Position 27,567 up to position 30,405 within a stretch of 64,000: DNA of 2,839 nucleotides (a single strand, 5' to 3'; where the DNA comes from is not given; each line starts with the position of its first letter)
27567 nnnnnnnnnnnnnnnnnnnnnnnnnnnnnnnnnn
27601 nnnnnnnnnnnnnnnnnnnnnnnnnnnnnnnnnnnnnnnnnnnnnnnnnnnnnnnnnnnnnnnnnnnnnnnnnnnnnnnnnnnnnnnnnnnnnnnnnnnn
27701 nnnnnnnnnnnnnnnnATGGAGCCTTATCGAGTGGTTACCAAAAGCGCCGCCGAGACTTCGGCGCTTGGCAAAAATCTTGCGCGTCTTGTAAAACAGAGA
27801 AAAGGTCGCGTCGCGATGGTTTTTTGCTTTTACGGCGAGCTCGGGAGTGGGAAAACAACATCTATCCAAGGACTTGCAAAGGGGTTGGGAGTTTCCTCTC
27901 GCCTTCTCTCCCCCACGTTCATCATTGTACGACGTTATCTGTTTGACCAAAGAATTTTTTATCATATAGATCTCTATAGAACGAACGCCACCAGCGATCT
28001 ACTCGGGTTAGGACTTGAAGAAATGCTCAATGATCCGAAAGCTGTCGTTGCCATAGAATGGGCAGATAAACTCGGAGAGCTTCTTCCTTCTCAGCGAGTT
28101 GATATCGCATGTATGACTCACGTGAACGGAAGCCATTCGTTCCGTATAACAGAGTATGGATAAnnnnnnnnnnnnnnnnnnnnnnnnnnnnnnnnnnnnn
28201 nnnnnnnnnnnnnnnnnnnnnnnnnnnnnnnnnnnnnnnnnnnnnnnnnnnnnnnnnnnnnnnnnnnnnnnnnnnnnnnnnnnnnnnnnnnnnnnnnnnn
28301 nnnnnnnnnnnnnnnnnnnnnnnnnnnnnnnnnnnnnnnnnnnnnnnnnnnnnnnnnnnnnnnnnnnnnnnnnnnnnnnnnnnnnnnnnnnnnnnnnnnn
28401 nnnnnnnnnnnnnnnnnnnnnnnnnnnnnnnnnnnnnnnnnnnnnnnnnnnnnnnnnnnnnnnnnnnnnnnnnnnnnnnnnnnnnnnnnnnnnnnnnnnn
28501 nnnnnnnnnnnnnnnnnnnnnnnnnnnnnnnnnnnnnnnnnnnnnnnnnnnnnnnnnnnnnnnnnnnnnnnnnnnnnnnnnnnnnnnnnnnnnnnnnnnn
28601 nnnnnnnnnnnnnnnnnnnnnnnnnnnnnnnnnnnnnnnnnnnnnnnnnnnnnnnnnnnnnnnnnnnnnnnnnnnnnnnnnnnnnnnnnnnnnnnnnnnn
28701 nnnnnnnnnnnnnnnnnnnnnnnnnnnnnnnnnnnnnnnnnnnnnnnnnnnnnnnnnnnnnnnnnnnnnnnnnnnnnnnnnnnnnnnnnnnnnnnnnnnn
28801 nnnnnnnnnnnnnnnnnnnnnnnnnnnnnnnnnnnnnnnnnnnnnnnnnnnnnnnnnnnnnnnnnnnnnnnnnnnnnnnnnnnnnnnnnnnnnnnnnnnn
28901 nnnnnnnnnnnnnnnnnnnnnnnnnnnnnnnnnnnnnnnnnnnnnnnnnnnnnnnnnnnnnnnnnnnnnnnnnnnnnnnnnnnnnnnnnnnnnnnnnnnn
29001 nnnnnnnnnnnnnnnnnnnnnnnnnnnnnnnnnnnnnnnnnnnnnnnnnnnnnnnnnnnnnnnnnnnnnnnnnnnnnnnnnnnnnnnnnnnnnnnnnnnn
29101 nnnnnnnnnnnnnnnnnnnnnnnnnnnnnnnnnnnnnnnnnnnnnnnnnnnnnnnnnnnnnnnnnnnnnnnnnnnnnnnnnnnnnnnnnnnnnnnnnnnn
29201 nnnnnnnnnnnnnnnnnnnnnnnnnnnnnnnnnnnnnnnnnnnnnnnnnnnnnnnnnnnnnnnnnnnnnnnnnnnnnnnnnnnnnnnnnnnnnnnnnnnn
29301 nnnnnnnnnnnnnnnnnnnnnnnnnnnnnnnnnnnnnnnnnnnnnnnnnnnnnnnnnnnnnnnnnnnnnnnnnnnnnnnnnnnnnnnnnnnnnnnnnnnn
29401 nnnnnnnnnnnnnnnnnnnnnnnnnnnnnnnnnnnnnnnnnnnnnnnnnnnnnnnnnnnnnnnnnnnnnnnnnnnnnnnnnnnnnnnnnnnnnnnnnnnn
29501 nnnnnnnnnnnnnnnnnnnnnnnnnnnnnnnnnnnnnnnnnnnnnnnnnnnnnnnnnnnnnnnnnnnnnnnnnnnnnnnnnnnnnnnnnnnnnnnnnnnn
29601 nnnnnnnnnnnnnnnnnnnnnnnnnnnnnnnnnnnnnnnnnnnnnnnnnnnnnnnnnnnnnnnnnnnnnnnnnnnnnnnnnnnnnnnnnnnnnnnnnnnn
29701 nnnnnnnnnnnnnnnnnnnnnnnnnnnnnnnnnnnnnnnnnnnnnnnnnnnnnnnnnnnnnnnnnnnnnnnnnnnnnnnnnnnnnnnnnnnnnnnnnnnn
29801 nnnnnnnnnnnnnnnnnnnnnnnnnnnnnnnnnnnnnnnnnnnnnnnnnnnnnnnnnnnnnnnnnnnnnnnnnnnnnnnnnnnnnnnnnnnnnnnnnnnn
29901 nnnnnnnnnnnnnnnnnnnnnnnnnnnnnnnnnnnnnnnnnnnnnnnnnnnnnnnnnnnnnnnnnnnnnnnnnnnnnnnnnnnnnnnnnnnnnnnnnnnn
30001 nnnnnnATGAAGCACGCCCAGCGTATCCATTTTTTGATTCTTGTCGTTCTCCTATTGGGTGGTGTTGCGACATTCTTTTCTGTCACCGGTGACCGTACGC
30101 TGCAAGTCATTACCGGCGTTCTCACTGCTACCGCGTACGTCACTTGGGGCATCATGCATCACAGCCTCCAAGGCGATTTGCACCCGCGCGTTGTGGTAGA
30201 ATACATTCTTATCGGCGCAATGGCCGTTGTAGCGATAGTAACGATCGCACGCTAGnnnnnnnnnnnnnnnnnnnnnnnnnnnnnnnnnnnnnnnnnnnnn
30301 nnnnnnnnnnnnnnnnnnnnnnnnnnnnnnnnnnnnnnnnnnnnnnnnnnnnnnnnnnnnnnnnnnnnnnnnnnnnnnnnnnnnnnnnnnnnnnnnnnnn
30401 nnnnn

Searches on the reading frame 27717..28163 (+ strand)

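Call 28: search_protein_families(library=pfam, proteins=[window:27717-28163:+], max_evalue=0.001)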
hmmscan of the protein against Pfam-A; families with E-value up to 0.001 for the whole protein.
window:27717-28163:+ (148 aa): 1 family
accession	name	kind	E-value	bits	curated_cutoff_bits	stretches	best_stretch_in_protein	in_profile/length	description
PF02367.23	TsaE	-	1.3e-31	109.7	26.6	1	9-133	2-119/128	Threonylcarbamoyl adenosine biosynthesis protein TsaE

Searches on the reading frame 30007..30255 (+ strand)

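Call 28: search_protein_families(library=pfam, proteins=[window:30007-30255:+], max_evalue=0.001)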
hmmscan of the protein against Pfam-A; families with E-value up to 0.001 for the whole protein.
window:30007-30255:+ (82 aa): 1 family
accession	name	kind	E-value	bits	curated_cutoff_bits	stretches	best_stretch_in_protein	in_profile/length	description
PF18900.5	DUF5656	-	2.1e-06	27.7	23.3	1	34-78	196-240/242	Protein of unknown function (DUF5656)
